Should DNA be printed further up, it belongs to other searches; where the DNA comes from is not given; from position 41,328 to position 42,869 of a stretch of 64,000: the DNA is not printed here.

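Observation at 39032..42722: Five genes chained by start/stop overlaps: CE7 esterase, ArnE-like, ArnF-like, GT2, ATP-grasp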

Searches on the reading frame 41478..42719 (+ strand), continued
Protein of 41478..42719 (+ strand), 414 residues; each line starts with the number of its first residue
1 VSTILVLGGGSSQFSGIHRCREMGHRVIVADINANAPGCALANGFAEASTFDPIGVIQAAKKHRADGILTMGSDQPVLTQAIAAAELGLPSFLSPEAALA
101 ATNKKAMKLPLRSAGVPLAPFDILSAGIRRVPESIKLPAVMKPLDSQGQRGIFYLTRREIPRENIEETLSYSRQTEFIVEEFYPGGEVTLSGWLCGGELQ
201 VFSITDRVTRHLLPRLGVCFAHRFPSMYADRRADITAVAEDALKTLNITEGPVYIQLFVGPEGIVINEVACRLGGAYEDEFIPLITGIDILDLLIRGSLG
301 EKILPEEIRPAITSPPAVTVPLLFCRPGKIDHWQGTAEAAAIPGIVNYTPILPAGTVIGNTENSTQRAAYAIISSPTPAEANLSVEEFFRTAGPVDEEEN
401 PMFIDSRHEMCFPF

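Call 18: find_encoding_contigs(protein=P0043, flank=10000, max_places=1)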
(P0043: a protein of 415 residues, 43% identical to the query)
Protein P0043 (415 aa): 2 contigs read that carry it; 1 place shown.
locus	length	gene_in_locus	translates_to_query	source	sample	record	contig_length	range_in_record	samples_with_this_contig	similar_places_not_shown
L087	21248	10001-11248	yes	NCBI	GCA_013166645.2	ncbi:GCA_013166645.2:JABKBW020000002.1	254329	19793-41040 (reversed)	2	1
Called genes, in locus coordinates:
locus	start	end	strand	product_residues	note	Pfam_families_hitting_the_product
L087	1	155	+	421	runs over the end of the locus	PF01408:GFO_IDH_MocA, PF02894:GFO_IDH_MocA_C, PF22725:GFO_IDH_MocA_C3 (weak)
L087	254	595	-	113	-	-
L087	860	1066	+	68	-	PF13711:DUF4160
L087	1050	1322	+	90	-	PF10387:DUF2442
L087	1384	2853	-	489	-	PF12708:Pect-lyase_RHGA_epim, PF00295:Glyco_hydro_28, PF05048:NosD, PF13229:Beta_helix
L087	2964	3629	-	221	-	PF00072:Response_reg, PF00196:GerE, PF08281:Sigma70_r4_2 (weak)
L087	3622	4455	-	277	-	PF07730:HisKA_3, PF02518:HATPase_c (weak)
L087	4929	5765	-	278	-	PF00528:BPD_transp_1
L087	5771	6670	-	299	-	PF00528:BPD_transp_1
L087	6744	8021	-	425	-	PF01547:SBP_bac_1, PF13416:SBP_bac_8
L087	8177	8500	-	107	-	PF02627:CMD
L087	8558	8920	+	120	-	-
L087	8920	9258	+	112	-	-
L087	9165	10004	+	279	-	PF00535:Glycos_transf_2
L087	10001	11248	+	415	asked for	PF13535:ATP-grasp_4 (weak), PF18603:LAL_C2 (weak)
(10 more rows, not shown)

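Call 20: search_solved_structures(query=A1, max_evalue=0.001)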
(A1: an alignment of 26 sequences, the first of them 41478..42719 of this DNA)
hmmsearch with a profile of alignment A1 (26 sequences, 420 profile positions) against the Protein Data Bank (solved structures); distinct sequences matched with E-value up to 0.001: 32.
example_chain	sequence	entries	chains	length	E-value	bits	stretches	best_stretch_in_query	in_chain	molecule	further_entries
4dim_A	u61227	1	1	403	5.5e-37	130.6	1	2-398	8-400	Phosphoribosylglycinamide synthetase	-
3vot_A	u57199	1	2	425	2.2e-16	62.7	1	66-401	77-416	L-amino acid ligase, BL00235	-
4wd3_A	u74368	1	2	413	3.4e-16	62.1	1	96-392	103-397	L-amino acid ligase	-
3ax6_A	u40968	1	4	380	6.5e-10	41.4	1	2-274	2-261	Phosphoribosylaminoimidazole carboxylase, ATPase subunit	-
2z04_A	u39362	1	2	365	7.4e-09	37.9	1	93-184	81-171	Phosphoribosylaminoimidazole carboxylase ATPase subunit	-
3wo1_A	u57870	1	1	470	2e-08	36.5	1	53-303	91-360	Alanine-anticapsin ligase BacD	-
3r23_A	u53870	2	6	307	5.8e-08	34.9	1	86-193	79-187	D-alanine--D-alanine ligase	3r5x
4dlk_A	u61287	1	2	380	2.7e-07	32.7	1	3-259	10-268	Phosphoribosylaminoimidazole carboxylase, ATPase subunit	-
3v4s_A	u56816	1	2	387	2.9e-07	32.7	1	3-259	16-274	Phosphoribosylaminoimidazole carboxylase, ATPase subunit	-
3q2o_A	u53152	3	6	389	2.9e-07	32.6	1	3-259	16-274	Phosphoribosylaminoimidazole carboxylase, ATPase subunit | N5-carboxyaminoimidazole ribonucleotide synthetase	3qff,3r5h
30vh_A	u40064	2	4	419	4.1e-07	32.1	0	44-168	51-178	L-amino acid ligase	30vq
3vmm_A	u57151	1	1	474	4.5e-07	32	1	53-300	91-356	Alanine-anticapsin ligase BacD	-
3wnz_A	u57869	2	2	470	4.6e-07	32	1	53-300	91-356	Alanine-anticapsin ligase BacD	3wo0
5d8d_A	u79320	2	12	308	6.8e-07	31.4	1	102-192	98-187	D-alanine--D-alanine ligase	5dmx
1kj8_A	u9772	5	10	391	1.5e-06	30.3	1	2-167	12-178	phosphoribosylglycinamide formyltransferase 2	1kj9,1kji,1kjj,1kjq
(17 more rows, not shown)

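Call 26: search_protein_families(library=ncbifam, proteins=[L085:6373-7344:+, L085:7373-8128:+, L085:8118-9254:+, L085:13716-15269:-, L085:15451-16371:+, L085:2174-3394:-, L085:11250-12212:+], max_evalue=0.00001)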
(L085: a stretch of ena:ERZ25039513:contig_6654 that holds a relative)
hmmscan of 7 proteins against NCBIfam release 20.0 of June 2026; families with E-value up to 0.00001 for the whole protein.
L085:6373-7344:+ (324 aa): 28 families (the best 25 are shown)
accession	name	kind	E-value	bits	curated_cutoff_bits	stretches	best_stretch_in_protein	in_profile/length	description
TIGR01181.1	dTDP_gluc_dehyt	equivalog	2.5e-126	421.1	365.1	1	2-323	1-314/321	dTDP-glucose 4,6-dehydratase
NF007490.0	PRK10084.1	subfamily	6.6e-98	328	649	1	1-323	1-337/361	dTDP-glucose 4,6-dehydratase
NF007582.0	PRK10217.1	equivalog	1.6e-92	310.3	698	1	2-323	3-334/355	dTDP-glucose 4,6-dehydratase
TIGR04180.1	EDH_00030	hypoth_equivalog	5.8e-43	147.1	475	1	3-259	1-257/297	NAD-dependent 4,6-dehydratase LegB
TIGR01179.1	galE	equivalog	1.1e-39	136.2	262.3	1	2-322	1-327/332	UDP-glucose 4-epimerase GalE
TIGR02622.1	CDP_4_6_dhtase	equivalog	1.8e-31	109.6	278.45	1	2-321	6-331/352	CDP-glucose 4,6-dehydratase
TIGR02197.1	heptose_epim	equivalog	6.8e-28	97.7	274.6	1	3-322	1-315/316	ADP-glyceromanno-heptose 6-epimerase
NF011728.1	PRK15181.1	equivalog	7.8e-24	84.3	760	1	3-322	18-339/348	Vi polysaccharide biosynthesis UDP-N-acetylglucosaminuronic acid C-4 epimerase TviC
NF007956.0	PRK10675.1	subfamily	1.9e-23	83.2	394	1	1-320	1-329/338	UDP-glucose 4-epimerase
TIGR01214.1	rmlD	equivalog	1.9e-21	76.4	224.05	1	2-261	1-229/285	dTDP-4-dehydrorhamnose reductase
TIGR01472.1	gmd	equivalog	8.7e-19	67.9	415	1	52-261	56-271/342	GDP-mannose 4,6-dehydratase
TIGR03466.1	HpnA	hypoth_equivalog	1.6e-16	60.1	367.65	1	1-276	1-259/327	hopanoid-associated sugar epimerase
NF043036.1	ErythonDh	equivalog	1.8e-15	57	325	1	1-163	1-164/321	D-erythronate dehydrogenase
NF042423.1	oxyalk_red_Shew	equivalog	3.5e-15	55.9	580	1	2-256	10-255/331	2-alkyl-3-oxoalkanoate reductase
TIGR03589.1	PseB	equivalog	7.2e-15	54.7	407.75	1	2-254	6-240/324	UDP-N-acetylglucosamine 4,6-dehydratase (inverting)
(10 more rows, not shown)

L085:7373-8128:+ (252 aa): 23 families
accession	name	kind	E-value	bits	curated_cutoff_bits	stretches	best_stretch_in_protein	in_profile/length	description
TIGR01208.1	rmlA_long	equivalog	1.5e-60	205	320.25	1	2-240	1-242/353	glucose-1-phosphate thymidylyltransferase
TIGR01207.1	rmlA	equivalog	1.8e-59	201.2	360.65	1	2-239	1-242/286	glucose-1-phosphate thymidylyltransferase RfbA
NF012024.0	PRK15480.1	equivalog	4.5e-49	167.1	588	1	2-239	5-246/292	glucose-1-phosphate thymidylyltransferase RfbA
TIGR03992.1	Arch_glmU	subfamily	3.7e-41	141.3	292.1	1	1-234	1-228/393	bifunctional sugar-1-phosphate nucleotidylyltransferase/acetyltransferase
NF041313.1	UDPGP_AglF_Halo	equivalog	4e-35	121.4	400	1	1-228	1-229/234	UTP--glucose-1-phosphate uridylyltransferase AglF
NF041173.1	Sug_nt_acttase_Thmprot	equivalog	9.2e-25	87.4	600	1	1-234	1-228/405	bifunctional sugar-1-phosphate nucleotidylyltransferase/acetyltransferase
NF045761.1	NAMPUrTaseMurU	equivalog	9.8e-23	81.2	250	1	1-231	1-225/226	N-acetylmuramate alpha-1-phosphate uridylyltransferase MurU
TIGR01099.1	galU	equivalog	2e-22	80.1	326.8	1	73-223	94-255/261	UTP--glucose-1-phosphate uridylyltransferase GalU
NF052502.1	man1P_GTase_Rv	exception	1.8e-20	73.1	440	1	2-184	2-184/352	mannose-1-phosphate guanylyltransferase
TIGR02623.1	G1P_cyt_trans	equivalog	8.3e-14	51.6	300.25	1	95-195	115-212/255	glucose-1-phosphate cytidylyltransferase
NF010934.1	PRK14354.1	equivalog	4.2e-13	48.6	450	1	3-178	2-176/447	bifunctional UDP-N-acetylglucosamine diphosphorylase/glucosamine-1-phosphate N-acetyltransferase GlmU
TIGR01173.1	glmU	equivalog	3.7e-12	45.8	366.85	1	3-176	3-174/452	bifunctional UDP-N-acetylglucosamine diphosphorylase/glucosamine-1-phosphate N-acetyltransferase GlmU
NF003670.0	PRK05293.1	equivalog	5.8e-12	45.2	470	1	3-242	7-267/382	glucose-1-phosphate adenylyltransferase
NF010933.0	PRK14353.1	equivalog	6.5e-12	44.8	505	1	3-161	8-162/453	bifunctional UDP-N-acetylglucosamine diphosphorylase/glucosamine-1-phosphate N-acetyltransferase GlmU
TIGR02091.1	glgC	equivalog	5.4e-11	42.2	424.9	0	83-240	98-266/364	glucose-1-phosphate adenylyltransferase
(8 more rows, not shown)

L085:8118-9254:+ (379 aa): 26 families (the best 25 are shown)
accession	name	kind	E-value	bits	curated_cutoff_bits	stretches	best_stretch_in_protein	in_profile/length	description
NF008687.0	PRK11706.1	equivalog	4.6e-151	502.8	375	1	1-376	1-374/375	dTDP-4-amino-4,6-dideoxygalactose transaminase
TIGR02379.1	ECA_wecE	subfamily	6.8e-134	446.4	434.85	1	1-376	1-375/376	dTDP-4-amino-4,6-dideoxy-D-glucose transaminase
TIGR03588.1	PseC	equivalog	1e-58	199.1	423.5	1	33-376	32-380/380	UDP-4-amino-4,6-dideoxy-N-acetyl-beta-L-altrosamine transaminase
NF008658.2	PRK11658.1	equivalog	3.8e-57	193.6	631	1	32-377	34-378/379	UDP-4-amino-4-deoxy-L-arabinose aminotransferase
TIGR04181.1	NHT_00031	hypoth_equivalog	2.4e-54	184.6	420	1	11-355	10-357/359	LegC family aminotransferase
TIGR04427.1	PLP_DesI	equivalog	1.2e-38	133.3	650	1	33-368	54-375/390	dTDP-4-dehydro-6-deoxyglucose aminotransferase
NF011936.0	PRK15407.1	equivalog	2e-36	125.7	423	1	14-377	49-437/440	lipopolysaccharide biosynthesis protein RfbH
NF004975.0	PRK06348.1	equivalog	4.1e-14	52.4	549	1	41-154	84-203/384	pyridoxal phosphate-dependent aminotransferase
NF005816.0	PRK07682.1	equivalog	2e-12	46.4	620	1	47-165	91-214/390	aminotransferase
NF005817.0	PRK07683.1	equivalog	7.8e-11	41.3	575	1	47-153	90-201/387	aminotransferase A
NF006230.0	PRK08363.1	equivalog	3.1e-10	39.4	534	1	47-154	94-207/398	alanine aminotransferase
NF041364.1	GntC_guanitoxin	equivalog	1.2e-09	37.5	415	1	47-153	61-174/356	guanitoxin biosynthesis PLP-dependent (S)-gamma-hydroxy-L-arginine cyclodehydratase GntC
NF006569.0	PRK09082.1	subfamily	4.9e-08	32.5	420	1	34-124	78-168/386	methionine aminotransferase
NF004621.0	PRK05957.1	equivalog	1.6e-07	30.4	498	1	47-154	90-201/389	pyridoxal phosphate-dependent aminotransferase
NF005588.0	PRK07309.1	equivalog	2.4e-07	30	576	1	45-155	90-208/391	pyridoxal phosphate-dependent aminotransferase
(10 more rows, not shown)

L085:13716-15269:- (517 aa): 1 family
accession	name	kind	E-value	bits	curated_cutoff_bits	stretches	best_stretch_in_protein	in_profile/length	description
TIGR03663.1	TIGR03663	subfamily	7.6e-06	25.2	126.25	1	11-239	5-228/435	flippase activity-associated protein Agl23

L085:15451-16371:+ (307 aa): 12 families
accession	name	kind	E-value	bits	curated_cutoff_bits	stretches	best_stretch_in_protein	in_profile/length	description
NF008557.0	PRK11493.1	equivalog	5.6e-29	101.1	250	1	57-283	38-272/281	3-mercaptopyruvate sulfurtransferase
NF040901.1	SeO3_TeO2_ExtH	equivalog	7e-22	78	200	2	8-171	9-201/430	selenite/tellurite reduction operon rhodanese-like protein ExtH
NF045521.1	rhoda_near_glyco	subfamily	8.2e-15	54.9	145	1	180-304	21-131/144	rhodanese homology domain-containing protein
NF006444.0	PRK08762.1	equivalog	1.5e-12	46.9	449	1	176-288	17-114/387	molybdopterin-synthase adenylyltransferase MoeB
NF045694.1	seleno_TsoB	exception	3.6e-12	45.1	805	0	148-293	21-161/572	rhodanese/DsbD fusion-like selenoprotein TsoB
NF041203.1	rhodanese_LYCAU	equivalog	1.2e-11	44.4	115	0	165-282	14-118/126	rhodanese-related (seleno)protein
NF001133.1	PRK00142.1-1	equivalog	6.2e-11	42.3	170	0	24-76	96-148/229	oxygen-dependent tRNA uridine(34) hydroxylase TrhO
NF005646.0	PRK07411.1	equivalog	8.5e-11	41.6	633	1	162-287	271-386/390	molybdopterin-synthase adenylyltransferase MoeB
NF005902.0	PRK07878.1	equivalog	8.3e-10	38.1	647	1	162-285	277-386/392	adenylyltransferase/sulfurtransferase MoeZ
NF008750.0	PRK11784.1-2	equivalog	4.3e-09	35.9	241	0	183-218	9-44/346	tRNA 2-selenouridine(34) synthase MnmH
TIGR04568.1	arch_SelU_Nterm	equivalog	2.5e-08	34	200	0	175-218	92-133/215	selenouridine synthase SelU-like subunit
NF001195.0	PRK00162.1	equivalog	2.9e-07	30.7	102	0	37-77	8-48/108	thiosulfate sulfurtransferase GlpE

L085:2174-3394:- (406 aa): 45 families (the best 25 are shown)
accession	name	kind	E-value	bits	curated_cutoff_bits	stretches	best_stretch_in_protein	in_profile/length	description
TIGR01292.1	TRX_reduct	equivalog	2.4e-96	322.1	343.45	1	7-308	1-300/300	thioredoxin-disulfide reductase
TIGR03143.1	AhpF_homolog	hypoth_equivalog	4e-93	312.9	687.65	1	6-311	4-311/555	putative alkyl hydroperoxide reductase F subunit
TIGR03140.1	AhpF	equivalog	3.2e-51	174.5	502.9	1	2-304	208-508/515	alkyl hydroperoxide reductase subunit F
NF007614.0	PRK10262.1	equivalog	9.4e-45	153.1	644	1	8-309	8-315/321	thioredoxin-disulfide reductase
TIGR01350.1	lipoamide_DH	equivalog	8.2e-24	84.1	408.8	2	82-328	113-347/461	dihydrolipoyl dehydrogenase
TIGR04018.1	Bthiol_YpdA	hypoth_equivalog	1.8e-18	66.4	339.9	1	74-283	81-289/316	YpdA family putative bacillithiol disulfide reductase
NF004945.0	PRK06292.2-3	equivalog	6.1e-16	58.4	494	1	85-296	106-319/457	dihydrolipoyl dehydrogenase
NF004947.0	PRK06292.2-5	equivalog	2.4e-15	56.4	592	1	104-289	130-317/474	dihydrolipoyl dehydrogenase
NF004776.0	PRK06116.1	equivalog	6e-13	48.6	480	1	95-291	121-314/450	glutathione-disulfide reductase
TIGR02053.1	MerA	equivalog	1.3e-12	47.4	454.45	1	91-300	115-324/465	mercury(II) reductase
TIGR03385.1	CoA_CoA_reduc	equivalog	2.9e-11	42.8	578.8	1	95-284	92-284/439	CoA-disulfide reductase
NF009410.0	PRK12771.1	subfamily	7.8e-11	41.2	516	1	9-317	141-454/566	NAD(P)-binding protein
NF009409.0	PRK12770.1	subfamily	1.4e-10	40.8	343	1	5-311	17-353/360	putative glutamate synthase subunit beta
NF041853.1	hythiocyan_redase_MerA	equivalog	1.5e-10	40.5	650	1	101-284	117-296/440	hypothiocyanous acid reductase MerA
TIGR01068.1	thioredoxin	equivalog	1.6e-10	41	96.8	1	312-391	4-83/101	thioredoxin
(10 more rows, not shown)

L085:11250-12212:+ (321 aa): 5 families
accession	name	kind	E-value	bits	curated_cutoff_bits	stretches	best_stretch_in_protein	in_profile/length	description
TIGR01728.1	SsuA_fam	subfamily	2.1e-26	92.8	163.5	1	32-306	2-278/290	aliphatic sulfonate ABC transporter substrate-binding protein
NF008588.0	PRK11553.1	subfamily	7.5e-12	44.8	299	1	11-277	9-268/319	aliphatic sulfonate ABC transporter substrate-binding protein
TIGR01729.1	taurine_ABC_bnd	equivalog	3.2e-11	43.2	304.25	1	58-252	25-217/300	taurine ABC transporter substrate-binding protein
NF008553.0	PRK11480.1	equivalog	9.9e-07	28.2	490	1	59-254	50-241/320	taurine ABC transporter substrate-binding protein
NF040735.1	SBP_SaoX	equivalog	8e-06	25.2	300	0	68-269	37-238/330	ABC transporter substrate-binding subunit SaoX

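Call 40: predict_structure(alignment_id=A1)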
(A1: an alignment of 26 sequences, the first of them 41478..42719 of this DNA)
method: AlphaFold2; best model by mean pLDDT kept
length: 414 residues; sequences in the alignment: 26
mean_pLDDT: 95.2   pTM: 0.92
mean pLDDT of the five models: 95.2, 94.3, 94.2, 93.7, 93.5
residues with pLDDT >= 90: 378; 70-90: 36; 50-70: 0; < 50: 0
segments of 3 or more residues with pLDDT < 50: none
pLDDT, mean of each block of 10 residues (from residue 1): 94 92 97 92 95 96 97 90 98 95 96 98 96 97 87 96 95 95 95 96 96 89 97 98 97 97 94 93 97 97 96 97 96 95 96 94 89 98 97 97 96 91
secondary structure, 60 per line:
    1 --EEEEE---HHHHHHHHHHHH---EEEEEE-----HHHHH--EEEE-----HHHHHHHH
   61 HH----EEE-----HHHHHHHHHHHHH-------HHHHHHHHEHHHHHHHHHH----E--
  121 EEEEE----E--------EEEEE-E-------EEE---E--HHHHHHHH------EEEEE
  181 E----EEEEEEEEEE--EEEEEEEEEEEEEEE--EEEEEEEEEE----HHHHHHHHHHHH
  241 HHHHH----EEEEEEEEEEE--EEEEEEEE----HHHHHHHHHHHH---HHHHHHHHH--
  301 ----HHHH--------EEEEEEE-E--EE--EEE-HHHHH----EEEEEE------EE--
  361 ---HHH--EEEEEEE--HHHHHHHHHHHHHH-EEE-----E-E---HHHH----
elements in order: E3-7 H11-22 E26-31 H37-41 E44-47 H53-62 E67-69 H75-87 H95-102 H104-113 E121-125 E139-143 E153-155 H162-169 E176-181 E186-195 E198-212 E215-224 H229-245 E250-260 E263-270 H275-286 H290-298 H305-308 E317-323 E332-334 H336-340 E345-350 E369-375 H378-391 E393-395 H407-410

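Call 45: fold_search(model_id=the predicted structure, library=pdb)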
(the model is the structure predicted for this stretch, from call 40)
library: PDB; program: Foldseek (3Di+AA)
matches with E <= 10: 1939; with E <= 0.001: 532
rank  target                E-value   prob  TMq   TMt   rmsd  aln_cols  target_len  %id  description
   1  4dim                  1.0e-28  1.00  0.75  0.78   5.3       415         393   19  Crystal structure of phosphoribosylglycinamide synthetase from Anaerococcus prevotii (released 2012-02-29)
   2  4wd3_A                4.5e-25  1.00  0.66  0.70   5.5       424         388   19  Crystal structure of an L-amino acid ligase RizA (released 2015-09-09)
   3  3vot_B                8.4e-25  1.00  0.78  0.81   3.9       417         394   16  Crystal structure of L-amino acid ligase from Bacillus licheniformis (released 2012-11-07)
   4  3vot_A                4.5e-24  1.00  0.77  0.77   4.3       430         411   17  Crystal structure of L-amino acid ligase from Bacillus licheniformis (released 2012-11-07)
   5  1kj8_A                2.7e-23  1.00  0.70  0.74   4.8       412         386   16  Crystal Structure of PurT-Encoded Glycinamide Ribonucleotide Transformylase in Complex with Mg-ATP and GAR (released 2002-06-28)
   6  1eyz_A                2.8e-23  1.00  0.70  0.74   4.7       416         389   16  STRUCTURE OF ESCHERICHIA COLI PURT-ENCODED GLYCINAMIDE RIBONUCLEOTIDE TRANSFORMYLASE COMPLEXED WITH MG AND AMPPNP (released 2000-08-02)
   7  2dwc_B                3.0e-23  1.00  0.68  0.69   5.6       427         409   16  Crystal structure of Probable phosphoribosylglycinamide formyl transferase from Pyrococcus horikoshii OT3 complexed wi (released 2007-02-10)
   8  9yx2_A                3.9e-23  1.00  0.70  0.51   5.3       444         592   19  Structure of the long chain acyl-CoA carboxylase complex from Mycobacterium smegmatis with ATP, bicarbonate, and propi (released 2025-11-26)
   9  1kjq_B                4.1e-23  1.00  0.70  0.74   4.7       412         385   16  Crystal structure of glycinamide ribonucleotide transformylase in complex with Mg-ADP (released 2002-06-28)
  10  9yx2_T                8.1e-23  1.00  0.69  0.61   5.1       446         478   19  Structure of the long chain acyl-CoA carboxylase complex from Mycobacterium smegmatis with ATP, bicarbonate, and propi (released 2025-11-26)
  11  1kjj_B                8.6e-23  1.00  0.71  0.76   4.7       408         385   16  Crystal structure of glycniamide ribonucleotide transformylase in complex with Mg-ATP-gamma-S (released 2002-06-28)
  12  9yx2_B                1.2e-22  1.00  0.67  0.59   5.6       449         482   20  Structure of the long chain acyl-CoA carboxylase complex from Mycobacterium smegmatis with ATP, bicarbonate, and propi (released 2025-11-26)
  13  3ouu_A                1.4e-22  1.00  0.69  0.65   5.1       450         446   15  Crystal Structure of Biotin Carboxylase-beta-gamma-ATP Complex from Campylobacter jejuni (released 2010-10-20)
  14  1kj8_B                1.5e-22  1.00  0.70  0.75   4.6       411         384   16  Crystal Structure of PurT-Encoded Glycinamide Ribonucleotide Transformylase in Complex with Mg-ATP and GAR (released 2002-06-28)
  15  1kj9_B                1.6e-22  1.00  0.70  0.75   4.6       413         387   16  Crystal structure of purt-encoded glycinamide ribonucleotide transformylase complexed with Mg-ATP (released 2002-06-28)
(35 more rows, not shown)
